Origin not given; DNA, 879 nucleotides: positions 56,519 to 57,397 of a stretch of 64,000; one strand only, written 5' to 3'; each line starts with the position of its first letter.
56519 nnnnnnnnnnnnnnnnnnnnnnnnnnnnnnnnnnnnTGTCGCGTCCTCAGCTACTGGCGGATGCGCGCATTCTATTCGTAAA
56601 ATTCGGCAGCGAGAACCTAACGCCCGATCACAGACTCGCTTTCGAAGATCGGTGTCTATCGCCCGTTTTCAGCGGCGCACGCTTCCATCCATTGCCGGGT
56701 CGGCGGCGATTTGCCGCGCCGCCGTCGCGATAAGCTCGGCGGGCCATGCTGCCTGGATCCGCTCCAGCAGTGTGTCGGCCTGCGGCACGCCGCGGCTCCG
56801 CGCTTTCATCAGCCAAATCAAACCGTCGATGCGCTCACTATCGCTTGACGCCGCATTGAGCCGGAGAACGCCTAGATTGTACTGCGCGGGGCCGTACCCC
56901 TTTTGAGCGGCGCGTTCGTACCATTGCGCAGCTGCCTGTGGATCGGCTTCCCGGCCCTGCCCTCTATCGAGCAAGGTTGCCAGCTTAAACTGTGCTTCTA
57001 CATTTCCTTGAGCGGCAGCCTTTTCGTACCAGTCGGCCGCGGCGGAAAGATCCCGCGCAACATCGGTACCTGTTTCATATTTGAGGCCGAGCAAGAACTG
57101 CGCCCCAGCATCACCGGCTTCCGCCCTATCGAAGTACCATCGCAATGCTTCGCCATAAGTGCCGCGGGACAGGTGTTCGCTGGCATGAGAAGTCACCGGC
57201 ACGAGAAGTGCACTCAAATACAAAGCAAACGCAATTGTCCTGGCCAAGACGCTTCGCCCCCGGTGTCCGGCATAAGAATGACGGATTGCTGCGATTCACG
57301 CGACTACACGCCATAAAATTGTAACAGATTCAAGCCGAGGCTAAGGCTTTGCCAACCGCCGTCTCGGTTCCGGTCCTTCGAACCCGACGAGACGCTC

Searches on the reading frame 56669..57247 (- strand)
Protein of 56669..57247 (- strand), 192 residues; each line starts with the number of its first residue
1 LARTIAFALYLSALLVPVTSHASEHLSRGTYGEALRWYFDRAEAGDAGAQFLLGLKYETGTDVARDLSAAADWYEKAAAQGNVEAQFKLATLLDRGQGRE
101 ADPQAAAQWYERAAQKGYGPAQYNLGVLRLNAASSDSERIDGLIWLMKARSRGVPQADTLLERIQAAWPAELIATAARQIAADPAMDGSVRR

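Call 45: search_protein_families(library=pfam, proteins=[window:56669-57247:-], max_evalue=0.00001)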
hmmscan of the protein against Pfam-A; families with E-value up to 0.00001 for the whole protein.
window:56669-57247:- (192 aa): 1 family
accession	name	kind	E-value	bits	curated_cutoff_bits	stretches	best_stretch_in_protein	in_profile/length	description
PF08238.18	Sel1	-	9.4e-16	58.1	30.7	2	84-118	2-36/36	Sel1 repeat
